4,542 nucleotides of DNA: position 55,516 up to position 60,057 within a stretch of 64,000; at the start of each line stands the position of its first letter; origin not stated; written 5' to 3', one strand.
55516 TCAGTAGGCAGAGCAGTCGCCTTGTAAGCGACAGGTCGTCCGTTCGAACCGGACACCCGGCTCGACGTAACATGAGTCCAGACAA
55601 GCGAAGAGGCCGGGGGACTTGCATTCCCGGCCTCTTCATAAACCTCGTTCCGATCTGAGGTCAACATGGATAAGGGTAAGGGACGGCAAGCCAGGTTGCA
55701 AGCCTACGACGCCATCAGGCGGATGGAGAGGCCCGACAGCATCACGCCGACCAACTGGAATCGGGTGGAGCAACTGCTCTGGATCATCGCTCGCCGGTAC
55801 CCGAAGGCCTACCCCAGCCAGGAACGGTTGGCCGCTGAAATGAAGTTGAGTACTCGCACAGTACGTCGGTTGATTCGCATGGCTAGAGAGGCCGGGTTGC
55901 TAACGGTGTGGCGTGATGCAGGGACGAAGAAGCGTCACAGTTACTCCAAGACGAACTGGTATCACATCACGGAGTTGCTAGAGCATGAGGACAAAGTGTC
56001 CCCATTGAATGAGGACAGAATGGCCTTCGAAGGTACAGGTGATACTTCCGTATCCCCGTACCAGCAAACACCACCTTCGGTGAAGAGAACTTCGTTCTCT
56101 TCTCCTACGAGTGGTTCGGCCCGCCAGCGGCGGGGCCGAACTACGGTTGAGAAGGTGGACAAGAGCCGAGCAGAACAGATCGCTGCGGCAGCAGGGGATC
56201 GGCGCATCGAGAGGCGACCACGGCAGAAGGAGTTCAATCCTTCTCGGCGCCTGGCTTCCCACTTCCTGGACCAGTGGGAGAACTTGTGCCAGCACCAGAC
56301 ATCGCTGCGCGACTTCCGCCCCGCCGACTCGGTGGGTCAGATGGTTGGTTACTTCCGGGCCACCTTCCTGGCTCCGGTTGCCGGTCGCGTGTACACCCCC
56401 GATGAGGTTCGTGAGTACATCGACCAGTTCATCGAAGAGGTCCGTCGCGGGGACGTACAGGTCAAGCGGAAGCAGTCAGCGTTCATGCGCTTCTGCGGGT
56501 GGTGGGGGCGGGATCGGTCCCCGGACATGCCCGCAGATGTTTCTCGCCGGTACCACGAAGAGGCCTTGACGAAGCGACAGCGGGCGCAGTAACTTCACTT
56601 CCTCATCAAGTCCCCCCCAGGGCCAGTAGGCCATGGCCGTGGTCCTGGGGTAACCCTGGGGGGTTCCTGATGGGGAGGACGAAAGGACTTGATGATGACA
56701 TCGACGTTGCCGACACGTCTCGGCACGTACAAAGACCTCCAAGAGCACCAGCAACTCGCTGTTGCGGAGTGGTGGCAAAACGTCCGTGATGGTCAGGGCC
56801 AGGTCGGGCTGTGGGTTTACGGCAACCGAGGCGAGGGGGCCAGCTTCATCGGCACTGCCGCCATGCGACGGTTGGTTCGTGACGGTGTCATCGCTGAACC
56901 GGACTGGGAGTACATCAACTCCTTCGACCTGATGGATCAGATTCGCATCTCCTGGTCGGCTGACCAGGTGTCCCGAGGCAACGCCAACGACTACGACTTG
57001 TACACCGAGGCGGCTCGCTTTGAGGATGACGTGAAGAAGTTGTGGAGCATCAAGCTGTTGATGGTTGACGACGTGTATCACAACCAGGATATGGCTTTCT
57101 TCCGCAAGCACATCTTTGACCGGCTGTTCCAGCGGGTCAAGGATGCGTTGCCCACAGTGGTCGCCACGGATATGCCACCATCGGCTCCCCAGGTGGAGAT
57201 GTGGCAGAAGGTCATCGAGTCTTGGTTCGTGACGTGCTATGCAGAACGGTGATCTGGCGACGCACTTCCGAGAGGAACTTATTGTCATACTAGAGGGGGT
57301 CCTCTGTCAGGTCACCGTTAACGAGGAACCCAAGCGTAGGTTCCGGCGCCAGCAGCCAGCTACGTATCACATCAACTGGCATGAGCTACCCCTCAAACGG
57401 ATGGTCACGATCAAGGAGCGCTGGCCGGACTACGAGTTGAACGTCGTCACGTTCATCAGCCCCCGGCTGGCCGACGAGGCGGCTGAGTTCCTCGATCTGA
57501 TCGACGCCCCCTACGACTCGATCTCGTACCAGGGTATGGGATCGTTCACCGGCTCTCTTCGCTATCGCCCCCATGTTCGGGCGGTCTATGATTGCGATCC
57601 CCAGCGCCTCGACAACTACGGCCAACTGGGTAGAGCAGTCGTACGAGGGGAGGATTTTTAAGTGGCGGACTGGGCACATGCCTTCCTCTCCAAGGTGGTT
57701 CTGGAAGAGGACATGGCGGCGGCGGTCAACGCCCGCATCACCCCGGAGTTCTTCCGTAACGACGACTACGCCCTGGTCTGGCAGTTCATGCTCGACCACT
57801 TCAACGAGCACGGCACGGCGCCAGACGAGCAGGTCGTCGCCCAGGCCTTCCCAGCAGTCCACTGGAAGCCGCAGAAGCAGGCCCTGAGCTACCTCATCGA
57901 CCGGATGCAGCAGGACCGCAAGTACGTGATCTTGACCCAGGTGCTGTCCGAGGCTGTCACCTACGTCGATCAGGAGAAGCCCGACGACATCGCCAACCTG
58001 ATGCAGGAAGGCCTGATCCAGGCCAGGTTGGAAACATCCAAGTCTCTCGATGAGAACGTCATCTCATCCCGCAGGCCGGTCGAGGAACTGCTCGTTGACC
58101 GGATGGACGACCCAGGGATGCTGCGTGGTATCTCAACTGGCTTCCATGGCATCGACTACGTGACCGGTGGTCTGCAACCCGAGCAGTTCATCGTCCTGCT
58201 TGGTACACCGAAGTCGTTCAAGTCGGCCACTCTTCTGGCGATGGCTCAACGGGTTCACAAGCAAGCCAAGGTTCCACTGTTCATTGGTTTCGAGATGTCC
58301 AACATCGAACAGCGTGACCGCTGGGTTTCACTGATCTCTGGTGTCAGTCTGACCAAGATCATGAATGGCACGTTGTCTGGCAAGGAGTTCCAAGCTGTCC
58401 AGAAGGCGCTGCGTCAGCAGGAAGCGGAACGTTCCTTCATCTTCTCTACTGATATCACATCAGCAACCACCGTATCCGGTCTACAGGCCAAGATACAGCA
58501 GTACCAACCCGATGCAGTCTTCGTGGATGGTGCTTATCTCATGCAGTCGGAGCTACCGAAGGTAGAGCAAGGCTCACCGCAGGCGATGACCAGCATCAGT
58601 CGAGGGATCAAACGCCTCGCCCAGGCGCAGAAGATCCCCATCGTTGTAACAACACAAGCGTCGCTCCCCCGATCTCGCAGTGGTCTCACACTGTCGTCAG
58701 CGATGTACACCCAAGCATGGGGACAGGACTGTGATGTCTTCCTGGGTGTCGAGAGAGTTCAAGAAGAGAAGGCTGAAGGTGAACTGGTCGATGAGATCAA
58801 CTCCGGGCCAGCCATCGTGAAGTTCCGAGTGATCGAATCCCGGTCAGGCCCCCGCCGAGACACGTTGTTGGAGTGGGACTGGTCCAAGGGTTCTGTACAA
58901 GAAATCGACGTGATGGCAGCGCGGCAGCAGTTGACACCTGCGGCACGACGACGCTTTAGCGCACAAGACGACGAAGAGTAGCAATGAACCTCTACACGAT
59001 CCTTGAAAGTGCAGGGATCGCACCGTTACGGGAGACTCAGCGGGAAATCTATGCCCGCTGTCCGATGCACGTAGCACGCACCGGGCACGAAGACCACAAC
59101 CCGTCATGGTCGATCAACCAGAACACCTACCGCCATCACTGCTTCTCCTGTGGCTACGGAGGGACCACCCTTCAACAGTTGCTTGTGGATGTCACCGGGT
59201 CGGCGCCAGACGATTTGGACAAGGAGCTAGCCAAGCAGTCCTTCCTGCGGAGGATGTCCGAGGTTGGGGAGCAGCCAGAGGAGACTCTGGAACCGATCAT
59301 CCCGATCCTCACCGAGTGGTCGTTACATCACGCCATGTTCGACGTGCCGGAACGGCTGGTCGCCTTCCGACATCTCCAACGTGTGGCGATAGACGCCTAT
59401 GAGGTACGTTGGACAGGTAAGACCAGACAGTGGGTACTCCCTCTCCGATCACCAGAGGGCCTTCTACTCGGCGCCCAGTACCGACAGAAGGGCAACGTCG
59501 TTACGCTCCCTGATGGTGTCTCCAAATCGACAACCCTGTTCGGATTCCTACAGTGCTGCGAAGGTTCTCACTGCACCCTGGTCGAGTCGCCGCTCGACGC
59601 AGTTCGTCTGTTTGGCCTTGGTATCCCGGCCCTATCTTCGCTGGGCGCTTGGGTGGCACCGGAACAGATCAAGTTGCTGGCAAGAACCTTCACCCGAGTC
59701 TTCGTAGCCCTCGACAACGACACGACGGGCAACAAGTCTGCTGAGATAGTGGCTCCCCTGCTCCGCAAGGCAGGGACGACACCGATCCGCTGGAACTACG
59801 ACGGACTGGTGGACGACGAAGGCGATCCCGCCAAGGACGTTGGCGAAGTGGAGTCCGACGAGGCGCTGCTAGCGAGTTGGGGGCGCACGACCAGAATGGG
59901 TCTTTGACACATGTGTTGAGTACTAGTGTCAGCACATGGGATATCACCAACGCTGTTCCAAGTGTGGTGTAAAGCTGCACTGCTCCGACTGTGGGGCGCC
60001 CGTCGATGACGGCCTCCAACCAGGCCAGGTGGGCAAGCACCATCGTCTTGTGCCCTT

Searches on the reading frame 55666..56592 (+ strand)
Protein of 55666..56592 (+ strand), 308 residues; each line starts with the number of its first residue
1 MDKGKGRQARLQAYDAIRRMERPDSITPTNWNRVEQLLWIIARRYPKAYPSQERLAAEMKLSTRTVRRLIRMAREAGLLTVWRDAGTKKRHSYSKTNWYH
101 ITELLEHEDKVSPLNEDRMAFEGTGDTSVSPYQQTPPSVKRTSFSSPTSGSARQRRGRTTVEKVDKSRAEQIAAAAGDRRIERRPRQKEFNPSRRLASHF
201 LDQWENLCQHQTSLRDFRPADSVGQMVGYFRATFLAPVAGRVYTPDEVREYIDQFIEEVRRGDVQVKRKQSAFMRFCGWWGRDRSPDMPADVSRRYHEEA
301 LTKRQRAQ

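Call 10: search_protein_families(library=pfam, proteins=[window:55666-56592:+], max_evalue=0.01)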
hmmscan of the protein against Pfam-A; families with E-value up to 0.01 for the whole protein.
window:55666-56592:+ (308 aa): 3 families
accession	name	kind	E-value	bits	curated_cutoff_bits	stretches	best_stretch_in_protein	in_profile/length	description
PF13730.12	HTH_36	-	5.6e-09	36.1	25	1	37-79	9-55/55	Helix-turn-helix domain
PF00392.27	GntR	-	0.00054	20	27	1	50-87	25-62/64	Bacterial regulatory proteins, gntR family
PF03428.19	RP-C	-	0.0011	19.3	24.4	1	48-92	70-113/175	Replication protein C N-terminal domain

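Call 44: search_protein_families(library=phrogs, proteins=[window:55666-56592:+], max_evalue=0.001)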
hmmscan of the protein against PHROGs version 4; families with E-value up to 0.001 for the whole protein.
window:55666-56592:+ (308 aa): 3 families
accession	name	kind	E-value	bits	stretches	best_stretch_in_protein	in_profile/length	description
phrog_270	-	DNA, RNA and nucleotide metabolism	1.7e-07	32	1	37-163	52-152/383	replication initiation protein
phrog_391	-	DNA, RNA and nucleotide metabolism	1.3e-06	29.2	1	47-190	35-177/298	replication initiation O-like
phrog_1032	-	DNA, RNA and nucleotide metabolism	9.4e-06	26.8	1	47-261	35-235/281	replication initiation protein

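Call 59: search_protein_families(library=ncbifam, proteins=[window:55666-56592:+], max_evalue=0.01)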
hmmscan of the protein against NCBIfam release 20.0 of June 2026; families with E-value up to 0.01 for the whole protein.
window:55666-56592:+ (308 aa): 1 family
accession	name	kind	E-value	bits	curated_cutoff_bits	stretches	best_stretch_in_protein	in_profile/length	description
NF053881.1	TransRegDeoRBac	equivalog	0.0024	17.1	420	1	41-81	12-52/311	DNA-binding transcriptional repressor DeoR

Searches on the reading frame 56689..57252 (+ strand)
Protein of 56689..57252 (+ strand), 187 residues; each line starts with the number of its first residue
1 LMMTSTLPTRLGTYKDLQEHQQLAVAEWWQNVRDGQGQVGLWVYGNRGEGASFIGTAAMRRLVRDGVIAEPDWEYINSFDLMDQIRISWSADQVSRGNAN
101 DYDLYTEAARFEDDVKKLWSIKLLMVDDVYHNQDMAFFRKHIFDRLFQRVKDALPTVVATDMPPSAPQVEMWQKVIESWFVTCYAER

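Call 10: search_protein_families(library=pfam, proteins=[window:56689-57252:+], max_evalue=0.01)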
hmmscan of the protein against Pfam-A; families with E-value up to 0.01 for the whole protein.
window:56689-57252:+ (187 aa): 0 families

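Call 44: search_protein_families(library=phrogs, proteins=[window:56689-57252:+], max_evalue=0.001)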
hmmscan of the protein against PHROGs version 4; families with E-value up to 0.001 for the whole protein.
window:56689-57252:+ (187 aa): 2 families
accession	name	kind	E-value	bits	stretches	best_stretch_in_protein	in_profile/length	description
phrog_3277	-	DNA, RNA and nucleotide metabolism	2.8e-05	25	0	37-163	9-120/168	DnaC-like helicase loader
phrog_50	-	DNA, RNA and nucleotide metabolism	0.00024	21.3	1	32-165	363-479/570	DnaC-like helicase loader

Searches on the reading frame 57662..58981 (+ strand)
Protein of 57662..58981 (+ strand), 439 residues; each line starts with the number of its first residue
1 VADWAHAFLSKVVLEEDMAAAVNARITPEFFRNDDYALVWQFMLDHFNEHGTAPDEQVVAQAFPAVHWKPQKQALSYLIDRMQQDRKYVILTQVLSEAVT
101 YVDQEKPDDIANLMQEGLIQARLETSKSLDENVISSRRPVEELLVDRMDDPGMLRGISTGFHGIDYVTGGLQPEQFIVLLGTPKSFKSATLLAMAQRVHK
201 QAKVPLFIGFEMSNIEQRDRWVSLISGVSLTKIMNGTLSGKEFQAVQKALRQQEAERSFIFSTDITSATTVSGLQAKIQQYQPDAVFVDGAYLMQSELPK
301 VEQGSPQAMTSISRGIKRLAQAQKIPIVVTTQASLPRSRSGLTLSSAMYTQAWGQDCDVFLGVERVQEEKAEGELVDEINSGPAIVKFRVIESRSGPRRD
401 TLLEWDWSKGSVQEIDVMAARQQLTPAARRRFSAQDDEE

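Call 10: search_protein_families(library=pfam, proteins=[window:57662-58981:+], max_evalue=0.01)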
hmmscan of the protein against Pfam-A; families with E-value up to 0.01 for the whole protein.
window:57662-58981:+ (439 aa): 1 family
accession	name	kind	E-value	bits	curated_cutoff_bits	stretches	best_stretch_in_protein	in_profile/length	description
PF03796.21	DnaB_C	-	1.5e-25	90.5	27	1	156-405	1-246/255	DnaB-like helicase C terminal domain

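Call 83: search_dna_similar(query=window:57662-58981:+, collection=phages, mode=protein, max_rows=12)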
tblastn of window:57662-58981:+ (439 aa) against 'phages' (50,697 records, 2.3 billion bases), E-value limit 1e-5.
Records with a match: 433; places in all: 433; records where one place covers at least 80% of the query: 82.
Best place of each record, by identity: <60% 433.
By first word of the organism name: Streptomyces 135; Staphylococcus 52; Acinetobacter 35; Pseudomonas 33; Streptococcus 30; Bacillus 20; Bacteriophage 19; Gordonia 16; Vibrio 11; Rhodococcus 9; and 30 more.
By host as written in the record: Streptomyces griseus ATCC 10137 52; - 44; Streptomyces lividans JI 1326 31; Pseudomonas aeruginosa 21; Staphylococcus aureus 19; Acinetobacter baumannii 16; Streptomyces viridochromogenes DSM40736 12; Streptomyces sanglieri UNT16F27A 9; and 131 more.
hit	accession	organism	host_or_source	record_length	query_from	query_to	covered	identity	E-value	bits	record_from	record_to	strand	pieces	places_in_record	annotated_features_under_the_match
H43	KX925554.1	Streptomyces phage BRock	Streptomyces sp. 5a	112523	8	416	93%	30.0%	6e-47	179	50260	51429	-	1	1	DNA helicase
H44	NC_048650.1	Streptomyces phage BRock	Streptomyces sp. 5a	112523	8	416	93%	30.0%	6e-47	179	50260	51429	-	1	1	DnaB-like replicative helicase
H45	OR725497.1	Streptomyces phage LuckySocke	Streptomyces lividans JI 1326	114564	8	418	94%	29.9%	5e-49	185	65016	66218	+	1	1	122: DnaB-like dsDNA helicase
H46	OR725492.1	Streptomyces phage Alone3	Streptomyces lividans JI 1326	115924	8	418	94%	29.9%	6e-49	185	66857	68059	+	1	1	126: DnaB-like dsDNA helicase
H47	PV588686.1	Streptomyces phage pSt2308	Streptomyces turgidiscabies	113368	8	418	94%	29.1%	4e-47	179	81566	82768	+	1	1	DnaB-like dsDNA helicase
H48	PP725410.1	Streptomyces phage GiJojo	Streptomyces mirabilis NRRL B-2400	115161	8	418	94%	29.1%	7e-47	179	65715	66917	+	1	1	113: DnaB-like dsDNA helicase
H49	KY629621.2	Streptococcus virus MS1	Streptococcus pneumoniae R6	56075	9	411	92%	26.9%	5e-32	135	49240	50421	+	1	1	DnaB | hypothetical protein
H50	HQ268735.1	Streptococcus phage Dp-1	Streptococcus pneumoniae strain R6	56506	9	407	91%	26.1%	3e-22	105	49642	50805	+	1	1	DnaB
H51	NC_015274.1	Streptococcus phage Dp-1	Streptococcus pneumoniae strain R6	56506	9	407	91%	26.1%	3e-22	105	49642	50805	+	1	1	DnaB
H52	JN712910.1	Bacillus phage BCD7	Bacillus cereus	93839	1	409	93%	25.0%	1e-28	125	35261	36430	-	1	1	putative replicative DNA helicase | hypothetical protein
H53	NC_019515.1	Bacillus phage BCD7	Bacillus cereus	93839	1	409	93%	25.0%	1e-28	125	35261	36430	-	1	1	putative replicative DNA helicase | hypothetical protein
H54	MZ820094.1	Streptomyces phage Jada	Streptomyces viridochromogenes DSM40736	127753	34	414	87%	25.3%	7e-16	86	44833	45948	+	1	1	55: DnaB-like dsDNA helicase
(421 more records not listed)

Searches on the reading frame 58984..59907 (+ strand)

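Call 59: search_protein_families(library=ncbifam, proteins=[window:58984-59907:+], max_evalue=0.01)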
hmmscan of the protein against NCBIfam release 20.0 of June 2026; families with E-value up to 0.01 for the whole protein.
window:58984-59907:+ (307 aa): 1 family
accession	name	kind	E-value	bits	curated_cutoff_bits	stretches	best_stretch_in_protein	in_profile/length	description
TIGR01391.1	dnaG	equivalog_domain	5e-14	52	283.6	2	180-264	238-327/414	DNA primase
